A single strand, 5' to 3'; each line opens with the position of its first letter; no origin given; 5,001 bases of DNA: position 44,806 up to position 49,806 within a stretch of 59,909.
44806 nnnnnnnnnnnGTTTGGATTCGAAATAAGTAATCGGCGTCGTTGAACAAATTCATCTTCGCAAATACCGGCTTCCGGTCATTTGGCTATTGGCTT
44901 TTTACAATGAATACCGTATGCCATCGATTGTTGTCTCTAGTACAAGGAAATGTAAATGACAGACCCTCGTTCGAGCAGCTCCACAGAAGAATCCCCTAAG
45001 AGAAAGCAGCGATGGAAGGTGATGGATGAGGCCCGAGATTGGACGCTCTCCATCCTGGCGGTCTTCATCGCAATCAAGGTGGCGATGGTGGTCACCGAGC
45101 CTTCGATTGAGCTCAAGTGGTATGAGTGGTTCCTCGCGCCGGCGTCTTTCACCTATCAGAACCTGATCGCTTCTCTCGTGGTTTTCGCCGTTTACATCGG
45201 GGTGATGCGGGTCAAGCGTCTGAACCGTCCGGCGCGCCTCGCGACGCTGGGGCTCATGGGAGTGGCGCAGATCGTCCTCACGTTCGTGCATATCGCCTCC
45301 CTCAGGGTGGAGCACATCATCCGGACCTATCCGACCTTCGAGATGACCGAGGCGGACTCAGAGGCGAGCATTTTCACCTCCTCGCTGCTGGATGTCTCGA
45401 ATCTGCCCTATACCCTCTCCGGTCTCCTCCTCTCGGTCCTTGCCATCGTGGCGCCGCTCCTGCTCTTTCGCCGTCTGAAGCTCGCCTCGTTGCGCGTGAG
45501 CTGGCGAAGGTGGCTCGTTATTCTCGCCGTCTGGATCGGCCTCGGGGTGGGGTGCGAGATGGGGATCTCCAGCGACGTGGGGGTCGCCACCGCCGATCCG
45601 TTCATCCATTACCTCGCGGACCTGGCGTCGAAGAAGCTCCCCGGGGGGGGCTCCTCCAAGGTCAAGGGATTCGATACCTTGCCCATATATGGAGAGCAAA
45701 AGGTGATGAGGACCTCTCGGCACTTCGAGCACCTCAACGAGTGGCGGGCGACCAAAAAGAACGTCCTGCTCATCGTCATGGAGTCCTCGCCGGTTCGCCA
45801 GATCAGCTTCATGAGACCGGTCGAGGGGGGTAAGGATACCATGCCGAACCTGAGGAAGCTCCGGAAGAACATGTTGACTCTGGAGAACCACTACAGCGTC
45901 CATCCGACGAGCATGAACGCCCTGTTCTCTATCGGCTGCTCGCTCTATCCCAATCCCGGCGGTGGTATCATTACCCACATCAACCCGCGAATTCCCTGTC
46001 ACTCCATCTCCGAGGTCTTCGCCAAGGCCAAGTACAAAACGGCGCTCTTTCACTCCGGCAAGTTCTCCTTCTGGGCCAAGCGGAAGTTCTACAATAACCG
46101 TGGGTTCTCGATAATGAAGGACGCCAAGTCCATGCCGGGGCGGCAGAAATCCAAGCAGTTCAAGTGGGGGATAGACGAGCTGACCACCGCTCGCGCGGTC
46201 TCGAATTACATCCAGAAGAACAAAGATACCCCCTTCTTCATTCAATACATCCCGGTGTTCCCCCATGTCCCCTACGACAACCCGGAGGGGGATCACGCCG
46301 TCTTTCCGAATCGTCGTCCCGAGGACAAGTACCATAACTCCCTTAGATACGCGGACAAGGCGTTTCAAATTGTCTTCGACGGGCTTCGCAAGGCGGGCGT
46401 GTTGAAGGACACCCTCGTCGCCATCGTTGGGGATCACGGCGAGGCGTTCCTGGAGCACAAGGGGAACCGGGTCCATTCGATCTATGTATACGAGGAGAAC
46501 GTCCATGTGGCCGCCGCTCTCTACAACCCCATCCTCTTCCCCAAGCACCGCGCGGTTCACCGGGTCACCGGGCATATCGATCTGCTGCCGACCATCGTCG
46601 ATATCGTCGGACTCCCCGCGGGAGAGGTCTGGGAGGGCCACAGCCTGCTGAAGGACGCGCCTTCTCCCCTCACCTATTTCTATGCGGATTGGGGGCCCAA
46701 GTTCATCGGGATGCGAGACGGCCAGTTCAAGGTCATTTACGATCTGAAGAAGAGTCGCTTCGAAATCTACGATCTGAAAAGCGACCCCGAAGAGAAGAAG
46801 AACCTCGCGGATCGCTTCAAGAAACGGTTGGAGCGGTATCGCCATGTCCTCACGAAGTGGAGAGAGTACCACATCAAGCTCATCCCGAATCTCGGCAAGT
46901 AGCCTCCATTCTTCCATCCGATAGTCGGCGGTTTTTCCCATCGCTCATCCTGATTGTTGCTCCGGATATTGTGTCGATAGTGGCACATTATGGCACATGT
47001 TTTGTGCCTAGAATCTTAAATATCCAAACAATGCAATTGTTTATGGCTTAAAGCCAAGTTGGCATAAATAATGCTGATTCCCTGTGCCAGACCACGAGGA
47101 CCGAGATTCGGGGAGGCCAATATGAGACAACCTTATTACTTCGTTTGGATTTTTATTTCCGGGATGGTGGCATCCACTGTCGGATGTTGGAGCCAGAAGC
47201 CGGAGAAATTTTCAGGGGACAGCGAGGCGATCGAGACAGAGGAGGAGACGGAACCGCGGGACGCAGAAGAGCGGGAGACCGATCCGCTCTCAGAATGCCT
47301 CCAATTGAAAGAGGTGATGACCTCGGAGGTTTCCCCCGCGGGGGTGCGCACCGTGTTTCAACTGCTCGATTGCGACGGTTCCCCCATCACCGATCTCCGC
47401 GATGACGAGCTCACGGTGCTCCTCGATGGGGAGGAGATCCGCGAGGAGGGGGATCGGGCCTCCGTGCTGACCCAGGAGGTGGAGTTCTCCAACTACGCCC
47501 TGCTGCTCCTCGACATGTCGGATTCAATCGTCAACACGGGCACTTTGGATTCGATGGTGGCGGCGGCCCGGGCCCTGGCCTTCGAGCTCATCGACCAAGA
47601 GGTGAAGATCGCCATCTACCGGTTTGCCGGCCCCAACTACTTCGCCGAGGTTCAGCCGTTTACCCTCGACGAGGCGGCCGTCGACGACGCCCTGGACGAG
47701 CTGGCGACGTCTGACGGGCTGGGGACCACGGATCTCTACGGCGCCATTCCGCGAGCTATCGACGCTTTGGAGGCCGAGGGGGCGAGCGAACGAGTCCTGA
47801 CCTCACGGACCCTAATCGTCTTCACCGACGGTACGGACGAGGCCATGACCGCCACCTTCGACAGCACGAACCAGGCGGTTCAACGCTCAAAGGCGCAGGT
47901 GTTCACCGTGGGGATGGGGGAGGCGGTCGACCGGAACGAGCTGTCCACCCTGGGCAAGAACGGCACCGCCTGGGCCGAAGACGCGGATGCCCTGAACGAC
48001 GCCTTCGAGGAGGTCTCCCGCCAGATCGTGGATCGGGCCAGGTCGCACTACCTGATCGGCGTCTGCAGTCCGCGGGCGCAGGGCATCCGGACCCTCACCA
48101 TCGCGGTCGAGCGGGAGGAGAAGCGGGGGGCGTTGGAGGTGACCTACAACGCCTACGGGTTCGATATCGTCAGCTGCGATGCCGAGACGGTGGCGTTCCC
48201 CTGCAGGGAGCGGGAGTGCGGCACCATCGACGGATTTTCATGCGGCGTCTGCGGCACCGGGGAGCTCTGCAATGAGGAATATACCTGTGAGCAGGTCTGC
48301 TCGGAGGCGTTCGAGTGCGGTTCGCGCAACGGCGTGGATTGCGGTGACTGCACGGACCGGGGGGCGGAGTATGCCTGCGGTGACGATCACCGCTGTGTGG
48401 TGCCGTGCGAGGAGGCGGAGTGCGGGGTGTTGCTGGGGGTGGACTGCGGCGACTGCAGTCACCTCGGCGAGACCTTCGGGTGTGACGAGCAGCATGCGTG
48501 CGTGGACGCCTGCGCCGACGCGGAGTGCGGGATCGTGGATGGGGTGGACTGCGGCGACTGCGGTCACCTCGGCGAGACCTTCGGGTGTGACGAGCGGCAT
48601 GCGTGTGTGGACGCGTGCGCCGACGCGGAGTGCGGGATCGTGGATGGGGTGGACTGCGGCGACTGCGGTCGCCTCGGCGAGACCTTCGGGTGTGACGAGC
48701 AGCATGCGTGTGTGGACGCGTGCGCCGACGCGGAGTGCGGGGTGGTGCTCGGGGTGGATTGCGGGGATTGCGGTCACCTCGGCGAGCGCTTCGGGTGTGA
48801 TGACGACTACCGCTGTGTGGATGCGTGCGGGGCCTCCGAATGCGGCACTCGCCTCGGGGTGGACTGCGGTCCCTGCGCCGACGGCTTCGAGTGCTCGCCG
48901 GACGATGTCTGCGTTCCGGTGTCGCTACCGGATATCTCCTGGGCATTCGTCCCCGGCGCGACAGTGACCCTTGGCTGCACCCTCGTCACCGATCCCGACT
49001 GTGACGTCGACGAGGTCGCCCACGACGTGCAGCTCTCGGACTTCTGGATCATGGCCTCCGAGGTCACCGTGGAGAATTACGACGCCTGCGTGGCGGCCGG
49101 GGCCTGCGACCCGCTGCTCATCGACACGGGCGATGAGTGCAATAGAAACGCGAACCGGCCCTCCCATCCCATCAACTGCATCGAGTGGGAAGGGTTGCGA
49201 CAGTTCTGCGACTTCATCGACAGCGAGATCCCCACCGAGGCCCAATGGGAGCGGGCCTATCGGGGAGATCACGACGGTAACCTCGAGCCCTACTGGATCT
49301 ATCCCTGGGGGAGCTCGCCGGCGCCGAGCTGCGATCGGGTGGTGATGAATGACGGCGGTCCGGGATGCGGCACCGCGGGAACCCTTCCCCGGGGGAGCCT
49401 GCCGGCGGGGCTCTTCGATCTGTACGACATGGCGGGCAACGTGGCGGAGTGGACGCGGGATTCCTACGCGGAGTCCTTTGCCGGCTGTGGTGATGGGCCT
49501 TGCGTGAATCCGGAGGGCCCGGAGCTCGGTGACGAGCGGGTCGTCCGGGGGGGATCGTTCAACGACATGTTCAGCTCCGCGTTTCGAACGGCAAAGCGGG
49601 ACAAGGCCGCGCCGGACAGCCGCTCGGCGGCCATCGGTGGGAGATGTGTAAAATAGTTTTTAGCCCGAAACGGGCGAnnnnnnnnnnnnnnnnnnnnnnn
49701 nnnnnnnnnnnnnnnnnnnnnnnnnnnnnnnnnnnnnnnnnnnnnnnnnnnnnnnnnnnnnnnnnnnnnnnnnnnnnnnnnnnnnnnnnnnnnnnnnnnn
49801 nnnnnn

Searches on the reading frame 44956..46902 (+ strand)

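Call 46: search_protein_families(library=pfam, proteins=[window:44956-46902:+], max_evalue=0.00001)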
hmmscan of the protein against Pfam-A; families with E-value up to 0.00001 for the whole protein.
window:44956-46902:+ (648 aa): 3 families
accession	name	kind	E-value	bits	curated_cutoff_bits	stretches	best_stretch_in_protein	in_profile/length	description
PF00884.28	Sulfatase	-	2.1e-40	139.3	25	1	268-552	1-300/301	Sulfatase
PF16347.10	SGSH_C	-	3.7e-07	30.9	29.3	1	510-620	10-134/154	N-sulphoglucosamine sulphohydrolase, C-terminal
PF01663.27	Phosphodiest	-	1.9e-06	28.2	23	0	431-510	158-233/342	Type I phosphodiesterase / nucleotide pyrophosphatase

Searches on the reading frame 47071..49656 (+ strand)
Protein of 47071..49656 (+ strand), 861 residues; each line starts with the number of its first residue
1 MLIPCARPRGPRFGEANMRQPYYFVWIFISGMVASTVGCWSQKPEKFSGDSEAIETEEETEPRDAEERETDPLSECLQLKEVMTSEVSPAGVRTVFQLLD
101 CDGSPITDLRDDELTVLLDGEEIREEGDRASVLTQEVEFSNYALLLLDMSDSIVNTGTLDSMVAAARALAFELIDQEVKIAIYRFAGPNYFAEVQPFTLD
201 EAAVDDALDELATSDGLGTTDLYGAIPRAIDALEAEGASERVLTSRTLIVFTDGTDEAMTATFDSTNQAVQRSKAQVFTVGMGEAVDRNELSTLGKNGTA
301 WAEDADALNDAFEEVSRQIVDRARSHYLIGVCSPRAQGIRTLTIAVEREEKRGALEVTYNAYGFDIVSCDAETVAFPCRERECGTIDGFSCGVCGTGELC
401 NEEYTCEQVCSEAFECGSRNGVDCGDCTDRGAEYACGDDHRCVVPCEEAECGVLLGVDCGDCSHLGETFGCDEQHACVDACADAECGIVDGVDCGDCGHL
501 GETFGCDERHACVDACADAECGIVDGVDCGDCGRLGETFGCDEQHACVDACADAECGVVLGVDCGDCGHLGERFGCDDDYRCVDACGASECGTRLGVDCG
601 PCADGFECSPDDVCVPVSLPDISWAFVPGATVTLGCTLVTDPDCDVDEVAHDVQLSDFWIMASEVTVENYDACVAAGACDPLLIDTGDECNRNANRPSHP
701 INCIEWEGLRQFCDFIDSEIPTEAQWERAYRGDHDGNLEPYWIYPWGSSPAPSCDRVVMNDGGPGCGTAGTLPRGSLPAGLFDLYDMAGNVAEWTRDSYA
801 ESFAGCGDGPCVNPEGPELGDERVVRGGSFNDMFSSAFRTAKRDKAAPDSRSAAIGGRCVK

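Call 46: search_protein_families(library=pfam, proteins=[window:47071-49656:+], max_evalue=0.00001)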
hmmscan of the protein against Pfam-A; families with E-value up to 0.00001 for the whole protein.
window:47071-49656:+ (861 aa): 3 families
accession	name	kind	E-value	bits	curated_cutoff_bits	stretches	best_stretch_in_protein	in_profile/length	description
PF03781.23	FGE-sulfatase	-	2.7e-35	122.7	23.3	1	626-861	7-255/255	Sulfatase-modifying factor enzyme 1-like domain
PF00092.34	VWA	-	2.1e-10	41.5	23.8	1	145-299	4-155/174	von Willebrand factor type A domain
PF13519.12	VWA_2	-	5.3e-08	33.9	27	1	144-254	2-106/107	von Willebrand factor type A domain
